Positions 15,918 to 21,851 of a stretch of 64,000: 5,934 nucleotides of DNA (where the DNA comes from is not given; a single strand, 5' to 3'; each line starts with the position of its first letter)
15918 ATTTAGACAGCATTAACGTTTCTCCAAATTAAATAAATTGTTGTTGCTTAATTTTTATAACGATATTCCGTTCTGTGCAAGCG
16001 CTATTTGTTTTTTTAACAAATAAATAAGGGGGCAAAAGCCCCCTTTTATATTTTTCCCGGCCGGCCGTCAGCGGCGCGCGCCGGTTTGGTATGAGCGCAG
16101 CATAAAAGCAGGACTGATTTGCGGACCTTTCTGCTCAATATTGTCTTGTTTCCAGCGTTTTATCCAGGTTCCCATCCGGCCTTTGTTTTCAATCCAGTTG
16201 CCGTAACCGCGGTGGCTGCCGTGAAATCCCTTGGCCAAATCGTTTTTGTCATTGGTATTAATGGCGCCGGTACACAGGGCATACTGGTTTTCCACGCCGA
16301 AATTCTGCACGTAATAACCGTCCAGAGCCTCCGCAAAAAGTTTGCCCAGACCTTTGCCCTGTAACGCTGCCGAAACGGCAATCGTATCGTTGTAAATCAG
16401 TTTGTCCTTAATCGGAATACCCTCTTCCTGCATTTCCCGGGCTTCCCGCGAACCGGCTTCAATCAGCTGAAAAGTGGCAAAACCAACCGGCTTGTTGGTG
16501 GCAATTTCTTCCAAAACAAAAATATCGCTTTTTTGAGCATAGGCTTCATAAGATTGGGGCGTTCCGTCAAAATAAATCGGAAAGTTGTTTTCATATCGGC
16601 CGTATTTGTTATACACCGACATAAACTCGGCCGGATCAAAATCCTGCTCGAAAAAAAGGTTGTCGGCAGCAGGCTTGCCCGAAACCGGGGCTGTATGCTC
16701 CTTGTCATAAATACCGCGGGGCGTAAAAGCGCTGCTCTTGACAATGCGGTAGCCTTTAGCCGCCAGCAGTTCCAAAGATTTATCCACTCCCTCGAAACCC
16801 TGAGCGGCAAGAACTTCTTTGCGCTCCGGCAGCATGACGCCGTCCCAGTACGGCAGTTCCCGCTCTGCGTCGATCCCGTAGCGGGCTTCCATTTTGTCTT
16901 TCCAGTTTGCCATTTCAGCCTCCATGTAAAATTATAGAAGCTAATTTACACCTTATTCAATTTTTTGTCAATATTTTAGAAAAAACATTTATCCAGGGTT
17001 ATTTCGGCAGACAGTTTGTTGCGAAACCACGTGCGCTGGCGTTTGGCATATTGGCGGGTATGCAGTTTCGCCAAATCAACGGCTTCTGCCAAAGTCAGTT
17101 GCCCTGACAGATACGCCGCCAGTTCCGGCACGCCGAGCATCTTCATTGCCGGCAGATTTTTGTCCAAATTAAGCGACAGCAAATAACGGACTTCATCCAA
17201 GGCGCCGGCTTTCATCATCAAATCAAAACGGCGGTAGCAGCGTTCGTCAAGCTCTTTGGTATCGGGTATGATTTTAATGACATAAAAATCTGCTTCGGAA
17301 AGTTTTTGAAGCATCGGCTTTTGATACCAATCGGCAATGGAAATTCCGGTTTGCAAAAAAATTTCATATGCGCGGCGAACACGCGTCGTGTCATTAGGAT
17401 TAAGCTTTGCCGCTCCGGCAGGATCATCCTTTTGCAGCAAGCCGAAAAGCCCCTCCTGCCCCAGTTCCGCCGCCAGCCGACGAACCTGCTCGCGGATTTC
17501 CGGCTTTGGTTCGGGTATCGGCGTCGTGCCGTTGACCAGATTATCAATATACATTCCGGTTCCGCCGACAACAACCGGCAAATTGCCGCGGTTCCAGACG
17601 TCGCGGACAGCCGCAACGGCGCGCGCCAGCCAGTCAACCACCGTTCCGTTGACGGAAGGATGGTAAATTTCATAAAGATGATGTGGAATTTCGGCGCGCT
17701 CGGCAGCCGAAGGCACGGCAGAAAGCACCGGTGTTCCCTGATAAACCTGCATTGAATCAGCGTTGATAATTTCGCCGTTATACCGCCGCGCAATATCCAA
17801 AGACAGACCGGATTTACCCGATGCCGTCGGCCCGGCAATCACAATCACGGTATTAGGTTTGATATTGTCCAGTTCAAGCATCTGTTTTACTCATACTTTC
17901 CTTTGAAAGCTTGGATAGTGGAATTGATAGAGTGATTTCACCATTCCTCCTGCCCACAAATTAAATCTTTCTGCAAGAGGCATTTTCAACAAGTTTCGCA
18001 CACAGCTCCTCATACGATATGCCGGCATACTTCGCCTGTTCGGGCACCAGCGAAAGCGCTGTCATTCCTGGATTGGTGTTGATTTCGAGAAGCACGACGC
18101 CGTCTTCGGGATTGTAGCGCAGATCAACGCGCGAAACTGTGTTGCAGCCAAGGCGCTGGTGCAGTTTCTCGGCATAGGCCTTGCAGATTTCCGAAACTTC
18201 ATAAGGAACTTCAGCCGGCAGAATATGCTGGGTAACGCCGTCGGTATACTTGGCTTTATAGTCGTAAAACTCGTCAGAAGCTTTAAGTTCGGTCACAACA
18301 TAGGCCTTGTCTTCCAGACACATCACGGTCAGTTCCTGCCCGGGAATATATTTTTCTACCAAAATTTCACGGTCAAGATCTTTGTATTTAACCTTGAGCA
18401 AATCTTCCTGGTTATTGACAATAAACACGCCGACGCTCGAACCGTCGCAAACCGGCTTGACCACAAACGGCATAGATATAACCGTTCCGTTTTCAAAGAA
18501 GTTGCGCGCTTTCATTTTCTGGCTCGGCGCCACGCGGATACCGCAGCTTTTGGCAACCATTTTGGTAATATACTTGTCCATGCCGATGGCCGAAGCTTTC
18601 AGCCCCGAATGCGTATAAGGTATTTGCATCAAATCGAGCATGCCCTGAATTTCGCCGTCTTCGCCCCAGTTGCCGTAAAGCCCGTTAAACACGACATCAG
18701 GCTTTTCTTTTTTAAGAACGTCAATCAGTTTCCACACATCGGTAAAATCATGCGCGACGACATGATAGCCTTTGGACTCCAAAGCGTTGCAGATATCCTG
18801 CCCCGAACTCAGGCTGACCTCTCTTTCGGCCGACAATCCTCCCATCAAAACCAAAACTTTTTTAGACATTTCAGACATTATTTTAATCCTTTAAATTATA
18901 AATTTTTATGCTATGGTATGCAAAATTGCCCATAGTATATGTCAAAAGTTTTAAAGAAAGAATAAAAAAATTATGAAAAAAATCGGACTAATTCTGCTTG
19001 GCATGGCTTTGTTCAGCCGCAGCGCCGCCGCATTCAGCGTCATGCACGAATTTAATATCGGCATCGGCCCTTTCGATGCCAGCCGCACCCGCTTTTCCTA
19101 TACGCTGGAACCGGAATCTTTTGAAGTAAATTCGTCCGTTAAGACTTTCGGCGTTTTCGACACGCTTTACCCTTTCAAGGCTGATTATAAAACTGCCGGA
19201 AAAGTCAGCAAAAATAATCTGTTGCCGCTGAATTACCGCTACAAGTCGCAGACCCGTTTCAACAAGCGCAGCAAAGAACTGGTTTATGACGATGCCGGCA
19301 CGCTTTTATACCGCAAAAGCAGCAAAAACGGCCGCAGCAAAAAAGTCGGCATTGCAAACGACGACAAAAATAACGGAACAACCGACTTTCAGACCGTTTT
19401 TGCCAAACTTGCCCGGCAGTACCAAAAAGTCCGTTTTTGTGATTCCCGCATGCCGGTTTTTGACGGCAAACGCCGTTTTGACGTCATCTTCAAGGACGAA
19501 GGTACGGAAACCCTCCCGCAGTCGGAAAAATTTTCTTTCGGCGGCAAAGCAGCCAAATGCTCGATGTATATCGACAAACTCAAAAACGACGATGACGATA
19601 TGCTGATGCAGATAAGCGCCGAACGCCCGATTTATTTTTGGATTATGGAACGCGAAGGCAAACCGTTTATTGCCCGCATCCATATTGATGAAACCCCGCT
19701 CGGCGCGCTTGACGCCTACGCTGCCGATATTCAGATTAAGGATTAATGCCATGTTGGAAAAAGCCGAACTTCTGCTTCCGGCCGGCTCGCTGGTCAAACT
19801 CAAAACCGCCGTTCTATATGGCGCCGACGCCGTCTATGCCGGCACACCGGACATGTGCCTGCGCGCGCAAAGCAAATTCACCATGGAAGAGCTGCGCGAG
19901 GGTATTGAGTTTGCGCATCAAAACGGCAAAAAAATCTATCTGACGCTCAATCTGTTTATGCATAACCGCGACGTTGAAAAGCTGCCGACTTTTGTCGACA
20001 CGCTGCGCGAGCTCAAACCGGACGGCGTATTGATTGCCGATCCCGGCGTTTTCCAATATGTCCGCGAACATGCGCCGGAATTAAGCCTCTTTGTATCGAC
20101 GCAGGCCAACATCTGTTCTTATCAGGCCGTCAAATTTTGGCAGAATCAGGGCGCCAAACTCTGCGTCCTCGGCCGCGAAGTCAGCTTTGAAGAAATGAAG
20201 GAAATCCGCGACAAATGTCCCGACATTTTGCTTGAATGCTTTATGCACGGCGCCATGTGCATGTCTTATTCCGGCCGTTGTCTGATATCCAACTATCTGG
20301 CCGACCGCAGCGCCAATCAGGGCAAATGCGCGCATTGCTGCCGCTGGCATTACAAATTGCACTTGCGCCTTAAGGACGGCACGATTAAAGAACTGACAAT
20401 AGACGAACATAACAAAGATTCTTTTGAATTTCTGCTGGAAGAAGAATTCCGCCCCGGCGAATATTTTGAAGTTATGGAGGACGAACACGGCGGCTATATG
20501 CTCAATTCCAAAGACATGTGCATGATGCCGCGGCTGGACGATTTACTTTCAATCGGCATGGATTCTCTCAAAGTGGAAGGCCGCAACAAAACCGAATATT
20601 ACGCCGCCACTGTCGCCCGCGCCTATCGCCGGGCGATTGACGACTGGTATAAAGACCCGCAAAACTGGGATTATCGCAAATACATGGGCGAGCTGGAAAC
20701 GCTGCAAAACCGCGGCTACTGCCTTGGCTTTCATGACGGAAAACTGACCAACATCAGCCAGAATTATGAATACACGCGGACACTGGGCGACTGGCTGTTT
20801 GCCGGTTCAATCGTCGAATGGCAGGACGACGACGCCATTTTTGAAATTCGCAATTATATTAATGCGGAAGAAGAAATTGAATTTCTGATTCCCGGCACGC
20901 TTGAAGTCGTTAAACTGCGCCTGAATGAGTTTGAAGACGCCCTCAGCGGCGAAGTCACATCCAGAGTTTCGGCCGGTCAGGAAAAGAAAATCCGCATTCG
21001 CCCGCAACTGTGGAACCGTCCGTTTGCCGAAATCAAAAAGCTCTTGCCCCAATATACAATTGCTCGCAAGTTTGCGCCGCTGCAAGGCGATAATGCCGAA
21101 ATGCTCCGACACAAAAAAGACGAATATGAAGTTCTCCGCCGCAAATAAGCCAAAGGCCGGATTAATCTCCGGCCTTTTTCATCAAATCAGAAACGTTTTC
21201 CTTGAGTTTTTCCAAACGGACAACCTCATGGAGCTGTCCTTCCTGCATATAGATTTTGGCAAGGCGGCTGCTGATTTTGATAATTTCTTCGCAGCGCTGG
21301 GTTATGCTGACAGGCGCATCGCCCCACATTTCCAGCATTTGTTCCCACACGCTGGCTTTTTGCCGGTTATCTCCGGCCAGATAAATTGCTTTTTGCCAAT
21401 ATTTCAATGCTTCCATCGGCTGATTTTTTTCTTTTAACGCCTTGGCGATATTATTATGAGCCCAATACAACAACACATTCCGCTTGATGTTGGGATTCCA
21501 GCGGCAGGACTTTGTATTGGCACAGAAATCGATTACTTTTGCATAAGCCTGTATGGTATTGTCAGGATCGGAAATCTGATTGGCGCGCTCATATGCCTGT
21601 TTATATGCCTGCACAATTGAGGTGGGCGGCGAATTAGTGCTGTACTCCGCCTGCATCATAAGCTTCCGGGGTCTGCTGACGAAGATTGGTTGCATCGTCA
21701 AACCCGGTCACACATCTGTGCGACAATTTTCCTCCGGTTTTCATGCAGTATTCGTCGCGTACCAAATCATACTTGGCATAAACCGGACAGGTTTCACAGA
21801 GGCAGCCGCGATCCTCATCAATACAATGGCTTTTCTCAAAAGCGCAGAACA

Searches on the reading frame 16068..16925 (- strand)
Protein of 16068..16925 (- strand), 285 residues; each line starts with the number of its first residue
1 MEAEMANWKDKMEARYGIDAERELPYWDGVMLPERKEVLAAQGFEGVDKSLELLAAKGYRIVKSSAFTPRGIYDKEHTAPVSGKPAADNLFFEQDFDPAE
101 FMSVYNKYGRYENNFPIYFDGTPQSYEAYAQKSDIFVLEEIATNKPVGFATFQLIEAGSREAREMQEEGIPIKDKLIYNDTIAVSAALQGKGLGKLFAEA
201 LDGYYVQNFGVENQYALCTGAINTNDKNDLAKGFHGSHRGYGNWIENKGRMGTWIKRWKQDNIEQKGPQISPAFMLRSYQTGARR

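Call 62: search_protein_families(library=pfam, proteins=[window:16068-16925:-], max_evalue=0.001)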
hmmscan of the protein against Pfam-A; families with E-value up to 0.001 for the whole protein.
window:16068-16925:- (285 aa): 1 family
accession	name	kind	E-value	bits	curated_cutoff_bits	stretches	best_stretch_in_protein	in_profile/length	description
PF00583.31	Acetyltransf_1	-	0.00012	22.7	20.7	1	125-219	23-100/116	Acetyltransferase (GNAT) family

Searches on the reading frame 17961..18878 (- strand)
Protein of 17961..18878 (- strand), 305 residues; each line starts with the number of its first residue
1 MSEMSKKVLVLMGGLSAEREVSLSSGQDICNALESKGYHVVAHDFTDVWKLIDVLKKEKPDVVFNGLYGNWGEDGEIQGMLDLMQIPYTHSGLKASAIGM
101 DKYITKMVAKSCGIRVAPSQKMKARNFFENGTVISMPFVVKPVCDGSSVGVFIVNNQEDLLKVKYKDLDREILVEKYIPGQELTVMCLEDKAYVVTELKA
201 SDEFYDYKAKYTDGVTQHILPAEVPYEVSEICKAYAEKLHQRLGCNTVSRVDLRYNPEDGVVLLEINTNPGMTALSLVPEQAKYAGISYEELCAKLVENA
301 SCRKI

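Call 62: search_protein_families(library=pfam, proteins=[window:17961-18878:-], max_evalue=0.001)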
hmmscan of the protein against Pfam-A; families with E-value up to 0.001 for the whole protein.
window:17961-18878:- (305 aa): 7 families
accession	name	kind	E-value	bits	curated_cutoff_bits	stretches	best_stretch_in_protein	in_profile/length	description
PF07478.18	Dala_Dala_lig_C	-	5.1e-45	153.9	24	1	111-298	4-204/204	D-ala D-ala ligase C-terminus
PF01820.27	Dala_Dala_lig_N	-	2.2e-20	73.8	34.6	2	56-89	86-119/121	D-ala D-ala ligase N-terminus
PF13535.11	ATP-grasp_4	-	1.4e-10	41.5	27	1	134-268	1-150/160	ATP-grasp domain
PF02655.19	ATP-grasp_3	-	1.4e-07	32.2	23.2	1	132-268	28-155/160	ATP-grasp domain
PF15632.11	ATPgrasp_Ter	-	3.3e-05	24.1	29.1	1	170-268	3-84/131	ATP-grasp in the biosynthetic pathway with Ter operon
PF08443.16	RimK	-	3.5e-05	23.9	21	1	122-275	28-172/188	RimK-like ATP-grasp domain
PF14397.11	ATPgrasp_ST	-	0.00041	20.1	31.4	0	232-276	218-262/278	Sugar-transfer associated ATP-grasp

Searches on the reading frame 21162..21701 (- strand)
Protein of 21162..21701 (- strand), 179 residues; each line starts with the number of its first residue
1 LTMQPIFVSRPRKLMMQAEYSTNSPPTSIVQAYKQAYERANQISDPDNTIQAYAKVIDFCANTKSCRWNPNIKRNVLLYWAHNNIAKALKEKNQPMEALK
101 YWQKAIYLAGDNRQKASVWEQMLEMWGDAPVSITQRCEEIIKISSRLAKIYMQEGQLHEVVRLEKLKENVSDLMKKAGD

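Call 62: search_protein_families(library=pfam, proteins=[window:21162-21701:-], max_evalue=0.001)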
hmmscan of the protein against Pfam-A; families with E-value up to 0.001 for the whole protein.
window:21162-21701:- (179 aa): 1 family
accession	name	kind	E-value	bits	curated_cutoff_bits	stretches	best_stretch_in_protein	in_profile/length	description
PF00515.34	TPR_1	-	8.4e-06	25.8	27.8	1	80-112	2-34/34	Tetratricopeptide repeat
